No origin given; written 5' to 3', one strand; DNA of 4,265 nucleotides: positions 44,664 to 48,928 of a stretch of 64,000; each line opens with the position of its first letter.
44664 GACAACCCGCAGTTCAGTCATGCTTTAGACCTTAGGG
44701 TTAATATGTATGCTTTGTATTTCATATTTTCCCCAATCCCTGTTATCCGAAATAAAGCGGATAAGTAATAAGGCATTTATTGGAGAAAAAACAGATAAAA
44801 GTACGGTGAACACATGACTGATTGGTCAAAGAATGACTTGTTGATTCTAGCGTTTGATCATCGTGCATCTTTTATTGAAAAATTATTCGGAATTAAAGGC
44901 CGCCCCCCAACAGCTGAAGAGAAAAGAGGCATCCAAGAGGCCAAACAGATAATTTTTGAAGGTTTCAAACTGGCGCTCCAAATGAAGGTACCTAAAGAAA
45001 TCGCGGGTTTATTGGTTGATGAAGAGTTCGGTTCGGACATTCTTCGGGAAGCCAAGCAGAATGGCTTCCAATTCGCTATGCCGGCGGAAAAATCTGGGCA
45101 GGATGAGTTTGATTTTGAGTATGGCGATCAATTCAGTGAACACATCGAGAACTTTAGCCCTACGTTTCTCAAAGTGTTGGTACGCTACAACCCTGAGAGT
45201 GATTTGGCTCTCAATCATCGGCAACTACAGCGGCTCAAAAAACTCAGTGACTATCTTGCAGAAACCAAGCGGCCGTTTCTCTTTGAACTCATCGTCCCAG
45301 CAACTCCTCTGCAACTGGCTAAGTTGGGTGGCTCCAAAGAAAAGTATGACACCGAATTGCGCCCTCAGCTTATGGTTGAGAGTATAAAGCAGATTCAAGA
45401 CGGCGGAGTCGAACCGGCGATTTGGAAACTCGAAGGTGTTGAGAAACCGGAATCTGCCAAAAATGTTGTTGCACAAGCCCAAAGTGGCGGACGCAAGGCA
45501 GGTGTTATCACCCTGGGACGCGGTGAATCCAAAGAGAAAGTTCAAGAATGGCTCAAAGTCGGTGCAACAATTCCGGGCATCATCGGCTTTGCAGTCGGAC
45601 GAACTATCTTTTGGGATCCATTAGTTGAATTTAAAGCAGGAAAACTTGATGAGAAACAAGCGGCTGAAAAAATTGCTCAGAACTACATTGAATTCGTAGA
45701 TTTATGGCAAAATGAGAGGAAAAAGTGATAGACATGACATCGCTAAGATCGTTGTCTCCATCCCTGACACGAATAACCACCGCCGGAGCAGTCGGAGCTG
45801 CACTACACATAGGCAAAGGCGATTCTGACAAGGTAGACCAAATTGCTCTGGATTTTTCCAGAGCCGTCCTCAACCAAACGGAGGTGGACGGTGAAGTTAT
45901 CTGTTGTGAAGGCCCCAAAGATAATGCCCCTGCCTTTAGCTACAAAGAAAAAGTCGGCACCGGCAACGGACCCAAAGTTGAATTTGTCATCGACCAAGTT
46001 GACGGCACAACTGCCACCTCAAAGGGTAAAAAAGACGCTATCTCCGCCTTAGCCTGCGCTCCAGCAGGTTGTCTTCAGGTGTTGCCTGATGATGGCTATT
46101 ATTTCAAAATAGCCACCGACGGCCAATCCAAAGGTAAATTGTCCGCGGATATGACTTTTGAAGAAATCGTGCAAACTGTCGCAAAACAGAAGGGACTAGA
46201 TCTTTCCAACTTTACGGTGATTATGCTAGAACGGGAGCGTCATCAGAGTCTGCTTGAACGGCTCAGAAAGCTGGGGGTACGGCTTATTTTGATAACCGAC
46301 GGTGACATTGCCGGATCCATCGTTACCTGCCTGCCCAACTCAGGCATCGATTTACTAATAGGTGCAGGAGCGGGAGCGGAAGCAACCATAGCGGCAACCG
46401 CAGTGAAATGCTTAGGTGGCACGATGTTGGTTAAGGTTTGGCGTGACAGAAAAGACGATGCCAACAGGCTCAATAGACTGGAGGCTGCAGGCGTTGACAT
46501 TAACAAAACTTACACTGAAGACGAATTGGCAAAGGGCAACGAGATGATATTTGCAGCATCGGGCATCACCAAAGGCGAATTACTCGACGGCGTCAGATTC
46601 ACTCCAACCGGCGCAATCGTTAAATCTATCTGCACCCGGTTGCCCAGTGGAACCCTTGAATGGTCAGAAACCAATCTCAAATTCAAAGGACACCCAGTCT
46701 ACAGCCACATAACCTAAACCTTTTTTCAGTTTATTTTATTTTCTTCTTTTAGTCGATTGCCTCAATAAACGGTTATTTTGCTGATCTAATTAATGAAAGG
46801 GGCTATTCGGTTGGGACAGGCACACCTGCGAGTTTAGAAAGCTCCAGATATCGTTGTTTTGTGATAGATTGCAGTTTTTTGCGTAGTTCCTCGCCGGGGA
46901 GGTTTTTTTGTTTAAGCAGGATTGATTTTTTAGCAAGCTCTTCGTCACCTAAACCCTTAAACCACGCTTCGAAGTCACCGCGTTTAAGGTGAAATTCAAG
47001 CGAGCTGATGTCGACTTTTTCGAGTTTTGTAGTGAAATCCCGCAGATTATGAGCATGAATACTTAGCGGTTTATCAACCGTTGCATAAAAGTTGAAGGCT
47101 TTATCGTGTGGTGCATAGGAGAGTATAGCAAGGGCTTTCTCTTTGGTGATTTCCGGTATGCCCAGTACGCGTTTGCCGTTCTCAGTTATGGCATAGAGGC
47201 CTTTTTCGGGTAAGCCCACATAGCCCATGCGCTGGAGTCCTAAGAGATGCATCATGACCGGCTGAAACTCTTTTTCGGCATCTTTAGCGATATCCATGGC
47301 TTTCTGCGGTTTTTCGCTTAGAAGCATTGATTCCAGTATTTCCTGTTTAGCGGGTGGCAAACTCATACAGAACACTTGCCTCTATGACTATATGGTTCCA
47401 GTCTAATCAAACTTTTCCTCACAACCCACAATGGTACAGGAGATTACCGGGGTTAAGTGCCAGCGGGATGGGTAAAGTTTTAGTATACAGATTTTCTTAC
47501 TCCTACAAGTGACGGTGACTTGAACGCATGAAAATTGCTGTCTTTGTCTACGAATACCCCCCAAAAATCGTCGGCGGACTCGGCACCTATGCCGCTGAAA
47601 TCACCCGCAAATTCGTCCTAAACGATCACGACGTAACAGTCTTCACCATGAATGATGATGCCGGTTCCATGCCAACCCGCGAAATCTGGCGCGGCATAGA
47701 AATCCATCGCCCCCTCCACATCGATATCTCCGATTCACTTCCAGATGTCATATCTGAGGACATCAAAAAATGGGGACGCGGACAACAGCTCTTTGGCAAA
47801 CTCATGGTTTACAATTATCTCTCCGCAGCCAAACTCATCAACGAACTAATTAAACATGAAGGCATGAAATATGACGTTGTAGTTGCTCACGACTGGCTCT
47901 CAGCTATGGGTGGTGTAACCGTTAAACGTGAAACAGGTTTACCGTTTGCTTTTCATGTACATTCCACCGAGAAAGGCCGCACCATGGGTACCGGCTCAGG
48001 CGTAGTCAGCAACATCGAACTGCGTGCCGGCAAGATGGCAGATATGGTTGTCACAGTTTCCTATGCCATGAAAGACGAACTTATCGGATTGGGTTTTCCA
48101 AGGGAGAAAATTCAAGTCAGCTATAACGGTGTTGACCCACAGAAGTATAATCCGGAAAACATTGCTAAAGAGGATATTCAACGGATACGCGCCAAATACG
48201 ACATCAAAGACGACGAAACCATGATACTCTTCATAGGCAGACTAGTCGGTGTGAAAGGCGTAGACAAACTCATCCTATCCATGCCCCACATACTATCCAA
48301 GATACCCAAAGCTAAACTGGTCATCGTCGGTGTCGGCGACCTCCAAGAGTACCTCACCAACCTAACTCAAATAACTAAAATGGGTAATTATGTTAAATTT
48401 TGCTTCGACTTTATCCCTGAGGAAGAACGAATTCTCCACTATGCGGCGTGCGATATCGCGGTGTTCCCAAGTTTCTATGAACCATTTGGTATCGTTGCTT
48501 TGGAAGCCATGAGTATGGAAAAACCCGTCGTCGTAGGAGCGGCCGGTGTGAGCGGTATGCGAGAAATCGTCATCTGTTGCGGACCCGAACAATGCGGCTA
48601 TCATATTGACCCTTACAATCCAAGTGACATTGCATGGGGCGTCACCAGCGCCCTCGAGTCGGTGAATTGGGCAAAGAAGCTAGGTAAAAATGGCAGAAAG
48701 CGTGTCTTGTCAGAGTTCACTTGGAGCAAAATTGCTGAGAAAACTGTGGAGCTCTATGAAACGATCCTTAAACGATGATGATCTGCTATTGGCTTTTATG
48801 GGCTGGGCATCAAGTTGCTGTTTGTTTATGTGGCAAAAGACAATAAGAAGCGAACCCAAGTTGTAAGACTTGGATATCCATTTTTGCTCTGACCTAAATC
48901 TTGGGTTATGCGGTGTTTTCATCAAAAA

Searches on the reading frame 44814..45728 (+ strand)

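Call 71: search_protein_families(library=pfam, max_evalue=0.00001, proteins=[window:44814-45728:+])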
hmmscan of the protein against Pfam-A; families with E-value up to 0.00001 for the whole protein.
window:44814-45728:+ (304 aa): 1 family
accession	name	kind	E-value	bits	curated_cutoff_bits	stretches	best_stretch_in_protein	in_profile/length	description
PF09863.15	DUF2090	-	3.7e-38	131.8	27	1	6-301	34-309/310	Uncharacterized protein conserved in bacteria (DUF2090)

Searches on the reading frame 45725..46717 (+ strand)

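Call 71: search_protein_families(library=pfam, max_evalue=0.00001, proteins=[window:45725-46717:+])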
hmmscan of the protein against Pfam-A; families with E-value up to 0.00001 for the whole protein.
window:45725-46717:+ (330 aa): 1 family
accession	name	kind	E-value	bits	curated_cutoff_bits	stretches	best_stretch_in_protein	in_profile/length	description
PF03320.18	FBPase_glpX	-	4.9e-87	292.1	27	1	9-315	2-304/307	Bacterial fructose-1,6-bisphosphatase, glpX-encoded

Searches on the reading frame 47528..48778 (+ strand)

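Call 71: search_protein_families(library=pfam, max_evalue=0.00001, proteins=[window:47528-48778:+])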
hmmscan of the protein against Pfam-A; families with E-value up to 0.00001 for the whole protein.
window:47528-48778:+ (416 aa): 6 families
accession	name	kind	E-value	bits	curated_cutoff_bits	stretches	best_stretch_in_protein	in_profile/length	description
PF00534.26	Glycos_transf_1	-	2.2e-37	128.7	26.4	1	217-392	2-172/172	Glycosyl transferases group 1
PF13439.12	Glyco_transf_4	-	2.8e-24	86.5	28.5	1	15-205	1-169/170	Glycosyltransferase Family 4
PF13692.12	Glyco_trans_1_4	-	3.5e-24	86.1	27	1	232-377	3-141/142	Glycosyl transferases group 1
PF13579.12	Glyco_trans_4_4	-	3.1e-18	67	29.7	1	16-201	1-158/158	Glycosyl transferase 4-like domain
PF08323.17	Glyco_transf_5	-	1.4e-10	41.8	22.7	1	2-186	1-225/239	Starch synthase catalytic domain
PF20706.3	GT4-conflict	-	4.2e-10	39.6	26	1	161-346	137-318/385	Family 4 Glycosyltransferase in conflict systems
